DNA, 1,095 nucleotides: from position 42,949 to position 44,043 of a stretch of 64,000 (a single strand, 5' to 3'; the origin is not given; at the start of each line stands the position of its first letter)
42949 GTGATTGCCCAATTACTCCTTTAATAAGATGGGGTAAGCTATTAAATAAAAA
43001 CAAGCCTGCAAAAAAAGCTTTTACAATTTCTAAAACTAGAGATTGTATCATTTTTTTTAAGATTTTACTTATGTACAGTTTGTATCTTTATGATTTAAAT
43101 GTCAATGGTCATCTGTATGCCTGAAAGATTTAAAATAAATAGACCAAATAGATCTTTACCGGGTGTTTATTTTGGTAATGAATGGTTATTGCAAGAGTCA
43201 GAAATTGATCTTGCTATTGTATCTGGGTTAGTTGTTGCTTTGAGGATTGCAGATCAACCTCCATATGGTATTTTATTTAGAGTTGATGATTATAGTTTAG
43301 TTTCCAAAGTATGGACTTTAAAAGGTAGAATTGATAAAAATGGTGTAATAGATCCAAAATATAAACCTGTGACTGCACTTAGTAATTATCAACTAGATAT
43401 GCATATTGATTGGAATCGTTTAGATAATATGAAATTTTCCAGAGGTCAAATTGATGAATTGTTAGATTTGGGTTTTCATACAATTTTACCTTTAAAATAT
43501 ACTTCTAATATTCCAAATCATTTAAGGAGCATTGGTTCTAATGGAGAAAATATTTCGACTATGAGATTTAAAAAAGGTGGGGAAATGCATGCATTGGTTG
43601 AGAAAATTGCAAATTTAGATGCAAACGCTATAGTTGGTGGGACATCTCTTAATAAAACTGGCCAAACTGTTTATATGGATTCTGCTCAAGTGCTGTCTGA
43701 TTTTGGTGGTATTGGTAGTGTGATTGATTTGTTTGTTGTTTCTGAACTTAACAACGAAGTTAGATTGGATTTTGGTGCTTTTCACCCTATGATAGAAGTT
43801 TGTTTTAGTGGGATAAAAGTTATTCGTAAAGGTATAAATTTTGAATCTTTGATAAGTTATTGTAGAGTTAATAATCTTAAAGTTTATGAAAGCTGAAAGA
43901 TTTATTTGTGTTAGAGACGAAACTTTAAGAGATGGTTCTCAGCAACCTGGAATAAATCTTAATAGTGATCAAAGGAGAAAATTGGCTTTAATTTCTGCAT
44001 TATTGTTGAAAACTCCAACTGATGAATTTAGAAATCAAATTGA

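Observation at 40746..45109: Permuted fused LeuD-LeuC-like hydro-lyase + unknown 265-aa protein + LeuA/CimA-like synthase, without a dehydrogenase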

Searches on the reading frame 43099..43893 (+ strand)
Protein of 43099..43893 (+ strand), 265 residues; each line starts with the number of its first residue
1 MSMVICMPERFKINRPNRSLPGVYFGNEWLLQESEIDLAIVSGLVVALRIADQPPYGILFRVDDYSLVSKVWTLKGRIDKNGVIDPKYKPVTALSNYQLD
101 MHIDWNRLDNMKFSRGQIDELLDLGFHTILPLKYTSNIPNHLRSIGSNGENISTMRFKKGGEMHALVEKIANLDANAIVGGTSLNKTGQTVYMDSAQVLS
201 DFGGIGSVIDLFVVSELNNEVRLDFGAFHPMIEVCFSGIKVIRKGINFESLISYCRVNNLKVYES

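Call 3: search_protein_families(library=pfam, proteins=[window:43099-43893:+], max_evalue=0.1)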
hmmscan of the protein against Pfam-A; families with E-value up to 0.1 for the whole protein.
window:43099-43893:+ (265 aa): 0 families

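Call 4: search_protein_families(library=ncbifam, proteins=[window:43099-43893:+], max_evalue=0.1)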
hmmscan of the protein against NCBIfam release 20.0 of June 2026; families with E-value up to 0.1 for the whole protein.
window:43099-43893:+ (265 aa): 0 families

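Call 19: find_homologous_proteins(query=window:43099-43893:+, max_evalue=0.001)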
Query window:43099-43893:+ (265 aa): 2 proteins with E <= 0.001 among 871 candidates.
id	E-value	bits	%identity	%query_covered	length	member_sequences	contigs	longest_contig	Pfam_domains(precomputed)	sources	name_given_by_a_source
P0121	4.0e-170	582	100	98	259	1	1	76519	-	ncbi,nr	ncbi:MAG: hypothetical protein N2558_02935 [Patescibacteria group bacterium]|nr:hypothetical protein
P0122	6.1e-82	293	54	97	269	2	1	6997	-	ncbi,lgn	ncbi:MAG: hypothetical protein QXP66_03720 [Candidatus Aenigmatarchaeota archaeon]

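Call 20: search_solved_structures(query=A1, max_evalue=10, show_alignments=2)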
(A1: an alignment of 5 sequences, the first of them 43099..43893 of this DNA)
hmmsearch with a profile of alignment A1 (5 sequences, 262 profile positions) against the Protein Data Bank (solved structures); distinct sequences matched with E-value up to 10: 5.
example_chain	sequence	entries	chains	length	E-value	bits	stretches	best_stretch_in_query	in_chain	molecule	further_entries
8dkc_E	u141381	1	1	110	0.015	17.8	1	154-204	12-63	RNA polymerase Rpb6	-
6f89_A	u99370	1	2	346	0.045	16.3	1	49-248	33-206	Threonylcarbamoyl-AMP synthase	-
6f87_A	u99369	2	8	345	0.046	16.2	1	49-248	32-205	Threonylcarbamoyl-AMP synthase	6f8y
9d3h_A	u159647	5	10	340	0.15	14.5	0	45-101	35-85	Threonylcarbamoyl-AMP synthase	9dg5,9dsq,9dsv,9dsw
1jcu_A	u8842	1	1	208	0.33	13.5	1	30-89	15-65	conserved protein MTH1692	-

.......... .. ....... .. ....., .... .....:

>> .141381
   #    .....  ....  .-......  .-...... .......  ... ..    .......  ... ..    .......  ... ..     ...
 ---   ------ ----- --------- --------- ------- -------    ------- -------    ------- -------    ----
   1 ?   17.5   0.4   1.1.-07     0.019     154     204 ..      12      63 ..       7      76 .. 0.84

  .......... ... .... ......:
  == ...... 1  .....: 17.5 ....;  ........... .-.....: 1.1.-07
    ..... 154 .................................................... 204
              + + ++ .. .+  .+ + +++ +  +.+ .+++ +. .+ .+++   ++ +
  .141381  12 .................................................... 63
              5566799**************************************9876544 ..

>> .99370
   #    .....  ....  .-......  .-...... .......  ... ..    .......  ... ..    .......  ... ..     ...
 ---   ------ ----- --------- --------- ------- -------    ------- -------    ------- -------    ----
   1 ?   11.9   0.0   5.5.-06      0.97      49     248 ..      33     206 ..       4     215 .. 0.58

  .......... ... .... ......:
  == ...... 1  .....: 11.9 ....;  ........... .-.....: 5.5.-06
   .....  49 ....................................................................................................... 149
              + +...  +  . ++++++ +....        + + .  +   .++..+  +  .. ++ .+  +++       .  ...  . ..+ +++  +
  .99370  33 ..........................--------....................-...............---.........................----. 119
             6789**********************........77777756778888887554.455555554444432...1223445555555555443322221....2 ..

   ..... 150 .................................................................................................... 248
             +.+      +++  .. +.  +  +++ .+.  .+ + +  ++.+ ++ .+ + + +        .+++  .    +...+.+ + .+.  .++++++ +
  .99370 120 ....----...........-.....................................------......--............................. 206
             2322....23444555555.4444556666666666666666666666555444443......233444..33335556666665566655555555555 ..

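Call 31: predict_structure(alignment_id=A3)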
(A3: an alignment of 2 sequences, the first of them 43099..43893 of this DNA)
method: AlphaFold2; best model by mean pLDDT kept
length: 265 residues; sequences in the alignment: 2
mean_pLDDT: 34.9   pTM: 0.26
mean pLDDT of the five models: 34.9, 31.3, 29.9, 28.6, 28.4
residues with pLDDT >= 90: 0; 70-90: 0; 50-70: 13; < 50: 252
segments of 3 or more residues with pLDDT < 50: 1-247
pLDDT, mean of each block of 10 residues (from residue 1): 22 27 26 30 30 33 28 34 35 36 42 42 31 33 32 33 45 40 29 37 30 31 32 42 47 53 48
secondary structure, 60 per line:
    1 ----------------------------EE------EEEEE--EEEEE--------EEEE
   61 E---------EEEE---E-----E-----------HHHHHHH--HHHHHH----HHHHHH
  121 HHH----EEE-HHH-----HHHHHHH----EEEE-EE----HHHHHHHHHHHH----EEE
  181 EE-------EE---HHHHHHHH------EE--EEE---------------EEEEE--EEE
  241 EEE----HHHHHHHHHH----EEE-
elements in order: E37-41 E44-48 E57-61 E71-74 H96-102 H105-110 H115-123 E128-130 H140-146 E151-154 H162-173 E178-182 H195-202 E213-215 E231-235 E238-243 H248-257 E262-264
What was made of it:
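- Tried and rejected: AF2 with a two-sequence alignment failed, with pLDDT 35 (call 31).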

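Call 32: search_protein_representatives(alignment_id=A3)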
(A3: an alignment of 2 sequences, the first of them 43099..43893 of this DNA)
Query: 2 sequences, 271 profile positions. Proteins with E-value up to 0.001 (for the whole library): 12; up to 1e-10: 10; up to 1e-30: 5. The best 12 are listed.
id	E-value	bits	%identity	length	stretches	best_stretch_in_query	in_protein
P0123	1.7e-72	260.1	-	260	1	20-268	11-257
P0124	7.7e-61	221.8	-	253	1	18-256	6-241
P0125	2.2e-57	210.5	-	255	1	20-263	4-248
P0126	8.8e-57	208.5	-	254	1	24-254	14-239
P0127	1.5e-43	165.1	-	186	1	14-190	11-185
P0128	1.1e-28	116.4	-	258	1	48-251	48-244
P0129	2.1e-20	89.3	-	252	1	43-251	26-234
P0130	7.5e-19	84.2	-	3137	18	20-60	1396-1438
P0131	9.0e-19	83.9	-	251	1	43-256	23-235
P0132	1.8e-13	66.6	-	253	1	39-250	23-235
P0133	1.4e-06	43.9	-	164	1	43-156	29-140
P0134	5.5e-05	38.7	-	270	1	33-249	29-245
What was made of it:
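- The YrdC-like family is tiny, with 12 representatives among 1.8e9 proteins (call 32).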

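Call 34: search_solved_structures(query=A5, max_evalue=10, show_alignments=2)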
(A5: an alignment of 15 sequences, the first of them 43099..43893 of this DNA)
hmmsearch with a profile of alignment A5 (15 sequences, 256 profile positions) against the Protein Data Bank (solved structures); distinct sequences matched with E-value up to 10: 10.
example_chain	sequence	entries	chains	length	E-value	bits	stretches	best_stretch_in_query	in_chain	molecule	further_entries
1jcu_A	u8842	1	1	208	1.1e-07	34.4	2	25-84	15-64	conserved protein MTH1692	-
9d3h_A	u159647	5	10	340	1.6e-06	30.5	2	22-74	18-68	Threonylcarbamoyl-AMP synthase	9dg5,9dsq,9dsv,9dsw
6f89_A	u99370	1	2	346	2.9e-06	29.7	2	24-73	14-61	Threonylcarbamoyl-AMP synthase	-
6f87_A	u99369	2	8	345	3e-06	29.7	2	25-73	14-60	Threonylcarbamoyl-AMP synthase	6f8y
8ide_A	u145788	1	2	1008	0.00033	23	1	12-74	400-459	N(6)-L-threonylcarbamoyladenine synthase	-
2eqa_A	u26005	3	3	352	0.013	17.8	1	24-73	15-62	Hypothetical protein ST1526 | Putative uncharacterized protein ST1526 | YrdC/Sua5 family protein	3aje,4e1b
1hru_A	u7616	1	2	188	0.038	16.2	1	22-133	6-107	YRDC GENE PRODUCT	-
2mx1_A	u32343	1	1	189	0.044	16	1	22-133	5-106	Threonylcarbamoyl-AMP synthase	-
4zv1_A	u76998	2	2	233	0.31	13.2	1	34-76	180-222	AncQR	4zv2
3vth_A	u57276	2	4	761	0.69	12.1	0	21-74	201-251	Hydrogenase maturation factor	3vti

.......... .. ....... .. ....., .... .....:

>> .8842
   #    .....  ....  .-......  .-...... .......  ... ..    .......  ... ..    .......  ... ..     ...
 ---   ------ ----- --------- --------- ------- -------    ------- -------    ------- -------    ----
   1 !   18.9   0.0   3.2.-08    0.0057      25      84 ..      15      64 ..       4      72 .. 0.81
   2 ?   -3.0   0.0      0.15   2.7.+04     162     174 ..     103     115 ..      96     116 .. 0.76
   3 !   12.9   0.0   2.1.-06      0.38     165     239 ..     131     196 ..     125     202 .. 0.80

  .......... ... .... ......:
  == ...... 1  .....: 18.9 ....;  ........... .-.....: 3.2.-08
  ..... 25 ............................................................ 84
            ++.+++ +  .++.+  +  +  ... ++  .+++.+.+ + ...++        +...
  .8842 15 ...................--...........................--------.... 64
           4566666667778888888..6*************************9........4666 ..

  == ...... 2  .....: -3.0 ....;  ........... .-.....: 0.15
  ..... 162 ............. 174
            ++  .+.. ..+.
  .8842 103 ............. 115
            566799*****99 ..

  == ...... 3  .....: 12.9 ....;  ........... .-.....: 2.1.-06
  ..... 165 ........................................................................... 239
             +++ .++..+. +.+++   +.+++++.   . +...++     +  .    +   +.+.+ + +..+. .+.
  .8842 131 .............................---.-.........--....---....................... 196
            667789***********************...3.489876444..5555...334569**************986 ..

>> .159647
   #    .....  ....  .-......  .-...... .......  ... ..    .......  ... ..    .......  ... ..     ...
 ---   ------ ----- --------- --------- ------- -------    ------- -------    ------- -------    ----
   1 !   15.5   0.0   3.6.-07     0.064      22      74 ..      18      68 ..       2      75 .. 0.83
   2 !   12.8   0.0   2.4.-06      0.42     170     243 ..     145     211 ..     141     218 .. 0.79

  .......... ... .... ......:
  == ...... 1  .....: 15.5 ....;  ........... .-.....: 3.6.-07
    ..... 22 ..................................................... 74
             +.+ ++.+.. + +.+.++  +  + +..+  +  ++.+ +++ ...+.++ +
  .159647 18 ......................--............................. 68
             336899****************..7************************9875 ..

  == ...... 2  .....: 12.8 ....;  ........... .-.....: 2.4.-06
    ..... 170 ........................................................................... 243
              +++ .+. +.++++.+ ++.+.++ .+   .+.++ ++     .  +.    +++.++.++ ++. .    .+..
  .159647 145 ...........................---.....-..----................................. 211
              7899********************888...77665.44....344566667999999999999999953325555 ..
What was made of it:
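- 43099..43896 (+): Divergent YrdC/Sua5/YciO-fold protein of 265 aa. The ATP tetrad K75-x-R77 / S183-x-N185 and R243 are retained. The Thr-binding positions are replaced: D52, and no Ser at the S181 position. The family profile hits 1jcu at E=1e-7 and TC-AMP synthases at about 1e-6 (call 34).
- On YrdC-like fold (PF01300 superfamily): The family profile hits 1jcu at E=1e-7 (call 34).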

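Call 35: search_protein_families(library=pfam, alignment_id=A5, max_evalue=10)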
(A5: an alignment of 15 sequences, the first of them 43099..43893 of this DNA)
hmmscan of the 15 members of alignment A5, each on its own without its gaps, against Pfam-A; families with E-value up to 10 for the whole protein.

A. member 1, window:43099-43893:+ (265 aa): 0 families

B. families by the number of members that match (of 15 scanned): 4 families
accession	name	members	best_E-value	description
PF01300.24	Sua5_yciO_yrdC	7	1.2e-08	Telomere recombination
PF11503.13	YNR034W-A-like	1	0.056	YNR034W-A-like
PF25051.1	WHD_MCM8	1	0.21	MCM8 winged helix domain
PF18089.7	DAPG_hydrolase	1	0.26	DAPG hydrolase PhiG domain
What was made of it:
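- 43099..43896 (+): Seven of 15 family members hit PF01300 (call 35).
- On YrdC-like fold (PF01300): Seven of 15 relatives hit PF01300, with a best E-value of 1.2e-8 (call 35).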

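Call 43: find_related_loci(query=A7, collection=metagenome_contigs, flank=10000)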
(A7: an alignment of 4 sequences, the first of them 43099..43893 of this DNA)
Query A7 (265 aa) in metagenome_contigs; peptide patterns used: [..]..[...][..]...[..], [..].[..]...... (x = any residue, [..] = any of these).
206 stretches matched a pattern; 3 encode a relative of the query (tblastn E <= 1e-3); 3 distinct loci.
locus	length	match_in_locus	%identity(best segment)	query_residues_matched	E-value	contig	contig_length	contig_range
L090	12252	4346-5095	43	14-265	4e-59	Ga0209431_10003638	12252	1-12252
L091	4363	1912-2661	43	14-265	4e-59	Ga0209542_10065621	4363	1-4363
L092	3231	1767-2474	39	15-252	4e-54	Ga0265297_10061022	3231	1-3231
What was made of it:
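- Tried and rejected: A four-sequence alignment worked but gave only three loci (call 43).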

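Call 46: search_protein_families(library=pfam, proteins=[L090:1975-3885:+, L090:3949-4236:-, L090:4328-5095:+, L090:5101-6312:+, L090:6318-7463:+, L090:7459-8811:+, L090:991-1788:+, L090:8814-9803:-], max_evalue=0.1)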
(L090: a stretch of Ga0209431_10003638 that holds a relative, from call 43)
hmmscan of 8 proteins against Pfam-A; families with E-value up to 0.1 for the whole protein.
L090:1975-3885:+ (637 aa): 3 families
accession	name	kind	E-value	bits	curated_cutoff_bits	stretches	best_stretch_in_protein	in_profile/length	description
PF00330.25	Aconitase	-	8.5e-78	262.8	28.7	2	283-508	86-310/463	Aconitase family (aconitate hydratase)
PF00694.25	Aconitase_C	-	2.3e-08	34.9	22.8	1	78-127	75-123/131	Aconitase C-terminal domain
PF04412.18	AcnX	-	0.0047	16.1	31.5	1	517-600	298-376/400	Aconitase X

L090:3949-4236:- (96 aa): 1 family
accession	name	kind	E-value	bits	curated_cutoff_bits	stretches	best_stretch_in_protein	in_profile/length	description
PF25807.1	Clarin-2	-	0.012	16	27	1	14-76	79-145/202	Clarin-2-like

L090:4328-5095:+ (256 aa): 0 families

L090:5101-6312:+ (404 aa): 3 families
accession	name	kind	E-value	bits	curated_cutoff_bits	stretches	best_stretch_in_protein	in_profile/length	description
PF00682.25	HMGL-like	-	6e-38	131.2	29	1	7-290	3-259/260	HMGL-like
PF22617.1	HCS_D2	-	6.7e-16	58.9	27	1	305-384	1-79/82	Homocitrate synthase post-HMGL domain-like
PF22615.1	IPMS_D2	-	0.0018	19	27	1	309-340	2-45/66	Alpha-isopropylmalate synthase, post-catalytic domain-like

L090:6318-7463:+ (382 aa): 6 families
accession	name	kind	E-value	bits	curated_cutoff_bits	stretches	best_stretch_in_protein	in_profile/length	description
PF00155.27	Aminotran_1_2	-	7.8e-52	177.1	19.7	1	45-361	9-346/361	Aminotransferase class I and II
PF01053.26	Cys_Met_Meta_PP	-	6.7e-09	35.2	27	1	107-211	76-175/381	Cys/Met metabolism PLP-dependent enzyme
PF00266.25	Aminotran_5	-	1.1e-07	31.6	21.5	1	97-211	59-177/371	Aminotransferase class-V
PF01041.23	DegT_DnrJ_EryC1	-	1.6e-07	31.3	19.8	1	102-211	43-147/360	DegT/DnrJ/EryC1/StrS aminotransferase family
PF01212.27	Beta_elim_lyase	-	0.00035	20.4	27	1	115-262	64-219/288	Beta-eliminating lyase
PF04864.19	Alliinase_C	-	0.018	14.4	22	1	167-263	134-218/363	Allinase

L090:7459-8811:+ (451 aa): 6 families
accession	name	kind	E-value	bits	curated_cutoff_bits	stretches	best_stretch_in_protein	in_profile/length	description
PF02518.31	HATPase_c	-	1.1e-28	100.3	26.4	1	334-442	2-109/111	Histidine kinase-, DNA gyrase B-, and HSP90-like ATPase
PF00512.31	HisKA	-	1.4e-14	54.3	26.9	1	218-286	1-66/66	His Kinase A (phospho-acceptor) domain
PF13185.12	GAF_2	-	0.00052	20.7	28.6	1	36-197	2-136/136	GAF domain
PF13581.12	HATPase_c_2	-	0.00062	20.2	27.4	1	339-420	37-112/127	Histidine kinase-like ATPase domain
PF13589.12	HATPase_c_3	-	0.022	15.2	25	1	340-399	5-62/137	Histidine kinase-, DNA gyrase B-, and HSP90-like ATPase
PF08381.16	BRX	-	0.049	13.4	24.5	0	62-88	13-39/56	Transcription factor regulating root and shoot growth via Pin3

L090:991-1788:+ (266 aa): 5 families
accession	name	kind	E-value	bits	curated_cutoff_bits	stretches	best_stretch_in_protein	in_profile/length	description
PF13560.12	HTH_31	-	3.7e-08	34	27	1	5-67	2-63/64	Helix-turn-helix domain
PF01381.28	HTH_3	-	8.9e-08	32.5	23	1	9-64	1-54/55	Helix-turn-helix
PF17765.7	MLTR_LBD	-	0.0005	20.6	26.3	1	85-216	2-125/168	MmyB-like transcription regulator ligand binding domain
PF12844.13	HTH_19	-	0.0059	16.9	30.2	1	8-70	3-60/64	Helix-turn-helix domain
PF14338.12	Mrr_N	-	0.015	15.8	29.5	1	47-77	20-50/87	Mrr N-terminal domain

L090:8814-9803:- (330 aa): 4 families
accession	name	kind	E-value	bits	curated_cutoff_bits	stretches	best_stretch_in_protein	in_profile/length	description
PF01861.22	BpsA_C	-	9.6e-43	146.6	27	1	120-300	12-190/243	Branched-chain polyamine synthase A C-terminal domain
PF03602.21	Cons_hypoth95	-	9.7e-05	22.6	24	1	175-249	64-139/182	Conserved hypothetical protein 95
PF10237.15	N6-adenineMlase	-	0.0087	16.2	23.2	1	206-262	72-130/166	Probable N6-adenine methyltransferase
PF13649.12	Methyltransf_25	-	0.059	14.5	27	0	169-226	15-70/97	Methyltransferase domain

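Call 64: search_protein_families(library=ncbifam, proteins=[L090:6318-7463:+], max_evalue=0.00001)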
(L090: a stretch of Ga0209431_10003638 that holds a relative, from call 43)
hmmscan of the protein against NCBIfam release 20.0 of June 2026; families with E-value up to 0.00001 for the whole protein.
L090:6318-7463:+ (382 aa): 79 families (the best 25 are shown)
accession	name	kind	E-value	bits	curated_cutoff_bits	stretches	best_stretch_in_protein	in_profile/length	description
NF041091.1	asp_aminotase_Arch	equivalog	4.2e-69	233.2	550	1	29-379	19-374/376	aspartate aminotransferase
NF041364.1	GntC_guanitoxin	equivalog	3.9e-64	216.8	415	1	72-363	34-341/356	guanitoxin biosynthesis PLP-dependent (S)-gamma-hydroxy-L-arginine cyclodehydratase GntC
NF005305.0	PRK06836.1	equivalog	1.6e-58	198.9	376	1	68-362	69-374/396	pyridoxal phosphate-dependent aminotransferase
NF004975.0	PRK06348.1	equivalog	1.3e-55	188.9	549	1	23-327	15-327/384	pyridoxal phosphate-dependent aminotransferase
NF005817.0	PRK07683.1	equivalog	3.7e-54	183.9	575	1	40-378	31-379/387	aminotransferase A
NF005816.0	PRK07682.1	equivalog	8.7e-52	176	620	1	38-379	30-382/390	aminotransferase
NF005744.0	PRK07568.1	subfamily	1.8e-48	165.4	389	1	55-339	47-338/398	pyridoxal phosphate-dependent aminotransferase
NF006229.0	PRK08361.1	equivalog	1.4e-45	156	624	1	34-362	30-371/391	aspartate aminotransferase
NF005588.0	PRK07309.1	equivalog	1.1e-43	149.7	576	1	44-379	37-385/391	pyridoxal phosphate-dependent aminotransferase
TIGR03540.1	DapC_direct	equivalog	1.9e-43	148.9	593.25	1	28-348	20-350/383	LL-diaminopimelate aminotransferase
NF004770.0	PRK06108.1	subfamily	8.9e-43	146.6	422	1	44-341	43-350/396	pyridoxal phosphate-dependent aminotransferase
NF004621.0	PRK05957.1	equivalog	7.8e-42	143.4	498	1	60-377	50-380/389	pyridoxal phosphate-dependent aminotransferase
NF006230.0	PRK08363.1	equivalog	1.4e-41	142.6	534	1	53-329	49-335/398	alanine aminotransferase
NF005732.0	PRK07550.1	equivalog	2.3e-41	142.2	366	1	64-380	59-388/389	aminotransferase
NF006756.0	PRK09276.1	subfamily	4.1e-41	141.2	507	1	30-348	24-352/387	LL-diaminopimelate aminotransferase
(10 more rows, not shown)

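Call 68: find_homologous_proteins(query=A5, max_evalue=0.001)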
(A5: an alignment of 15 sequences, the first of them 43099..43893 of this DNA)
Query A5 (15 sequences) (265 aa, profile of the alignment): 3 proteins with E <= 0.001 among 3975 candidates.
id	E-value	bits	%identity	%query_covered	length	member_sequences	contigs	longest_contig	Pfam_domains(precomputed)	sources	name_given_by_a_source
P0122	1.3e-93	331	54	97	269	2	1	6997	-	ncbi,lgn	ncbi:MAG: hypothetical protein QXP66_03720 [Candidatus Aenigmatarchaeota archaeon]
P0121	6.0e-88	312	100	98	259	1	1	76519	-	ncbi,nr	ncbi:MAG: hypothetical protein N2558_02935 [Patescibacteria group bacterium]|nr:hypothetical protein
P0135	6.0e-47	178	-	-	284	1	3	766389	-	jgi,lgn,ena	-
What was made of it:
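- Tried and rejected: Word-indexed homology searches returned only 2-3 relatives (calls 19, 68).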

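Call 78: predict_structure(alignment_id=A9)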
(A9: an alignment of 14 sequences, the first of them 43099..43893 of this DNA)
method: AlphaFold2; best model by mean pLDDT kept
length: 265 residues; sequences in the alignment: 14
mean_pLDDT: 86.5   pTM: 0.85
mean pLDDT of the five models: 86.5, 85.6, 84.5, 82.7, 82.1
residues with pLDDT >= 90: 158; 70-90: 79; 50-70: 13; < 50: 15
segments of 3 or more residues with pLDDT < 50: 1-10, 28-32
pLDDT, mean of each block of 10 residues (from residue 1): 38 62 65 74 91 88 96 93 92 96 97 96 94 95 92 93 91 95 87 84 82 79 85 96 93 95 90
secondary structure, 60 per line:
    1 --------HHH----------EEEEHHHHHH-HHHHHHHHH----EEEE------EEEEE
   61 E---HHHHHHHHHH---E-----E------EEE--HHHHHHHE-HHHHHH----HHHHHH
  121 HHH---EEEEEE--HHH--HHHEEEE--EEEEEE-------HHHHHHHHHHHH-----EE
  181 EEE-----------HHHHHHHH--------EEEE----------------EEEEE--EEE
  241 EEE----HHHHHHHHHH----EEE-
elements in order: E22-25 H26-31 H33-41 E46-49 E56-61 H65-74 E91-93 H96-102 H105-110 H115-123 E127-132 E143-146 E149-154 H162-173 E179-183 H195-202 E211-214 E231-235 E238-243 H248-257 E262-264
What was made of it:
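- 43099..43896 (+): The AF2 model has pLDDT 86.5 (call 78).
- On YrdC-like fold (PF01300 superfamily): The model has pLDDT 86.5 (call 78).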

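Call 82: fold_search(model_id=the predicted structure, library=pdb)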
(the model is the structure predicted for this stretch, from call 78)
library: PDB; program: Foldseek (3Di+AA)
matches with E <= 10: 106; with E <= 0.001: 22
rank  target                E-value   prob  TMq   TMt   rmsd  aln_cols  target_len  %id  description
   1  3aje                  3.1e-08  1.00  0.63  0.52   3.8       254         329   12  Crystal structure of S. tokodaii Sua5 complexed with L-threonine and AMPPNP (released 2011-04-13)
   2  6f8y_C                1.9e-07  1.00  0.60  0.48   4.3       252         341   15  Crystal structure of P. abyssi Sua5 complexed with L-threonine (released 2018-04-25)
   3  6f89_B                4.1e-07  1.00  0.58  0.48   5.1       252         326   16  Structure of H234A/Y235A P.abyssi Sua5 (released 2018-04-25)
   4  6f87_A                4.6e-07  1.00  0.61  0.49   4.2       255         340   14  Crystal structure of P. abyssi Sua5 complexed with L-threonine and PPi (released 2018-04-25)
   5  2eqa                  6.6e-07  1.00  0.61  0.50   4.4       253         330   13  Crystal Structure of the hypothetical Sua5 protein from Sulfolobus tokodaii (released 2008-01-15)
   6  3l7v                  7.9e-07  1.00  0.58  0.60   5.4       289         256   16  Crystal structure of a hypothetical protein smu.1377c from Streptococcus mutans UA159 (released 2010-07-21)
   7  6f89_A                8.4e-07  1.00  0.60  0.48   4.4       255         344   14  Structure of H234A/Y235A P.abyssi Sua5 (released 2018-04-25)
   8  9dsv_A                1.1e-06  1.00  0.52  0.44   4.9       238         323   13  Thermotoga maritima threonylcarbamoyl adenylate synthase (TsaC2) in complex with N-carboxy-L-threonine, magnesium and  (released 2025-10-29)
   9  1k7j                  1.8e-06  1.00  0.60  0.75   3.7       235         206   13  Structural Genomics, protein TF1 (released 2002-08-14)
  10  9dg5_B                2.5e-06  1.00  0.62  0.52   4.2       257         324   13  Thermotoga maritima threonylcarbamoyl adenylate synthase (TsaC2) in complex with L-threonine, magnesium and ATP (released 2025-11-12)
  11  9dsq_A                3.0e-06  1.00  0.55  0.47   4.3       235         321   13  Thermotoga maritima threonylcarbamoyl adenylate synthase (TsaC2) in complex with products TC-AMP and pyrophosphate (released 2025-10-29)
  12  9d3h_B                4.2e-06  1.00  0.54  0.44   5.0       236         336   15  Thermotoga maritima threonylcarbamoyl adenylate synthase (TsaC2) in complex with N-carboxy-L-threonine, magnesium and  (released 2025-12-10)
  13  9d3h_A                5.1e-06  1.00  0.54  0.44   4.6       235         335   14  Thermotoga maritima threonylcarbamoyl adenylate synthase (TsaC2) in complex with N-carboxy-L-threonine, magnesium and  (released 2025-12-10)
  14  3vth_B                1.9e-05  1.00  0.49  0.22   5.2       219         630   15  Crystal structure of full-length HypF in the phosphate- and nucleotide-bound form (released 2012-07-04)
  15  1jcu_MODEL_1_A        3.9e-05  1.00  0.41  0.50   9.1       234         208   17  Solution Structure of MTH1692 Protein from Methanobacterium thermoautotrophicum (released 2002-07-24)
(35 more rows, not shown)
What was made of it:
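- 43099..43896 (+): The top 41 Foldseek hits are all YrdC-like domains (call 82).
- On YrdC-like fold (PF01300 superfamily): Foldseek ranks 1-41 are all YrdC-like, with E down to 3e-8 and probability 1.0 (call 82).
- Closest known: TsaC/Sua5 threonylcarbamoyl-AMP synthases and other YrdC-like domains. Same: It shares the fold, at Foldseek probability 1.0 and TM about 0.6 (call 82).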
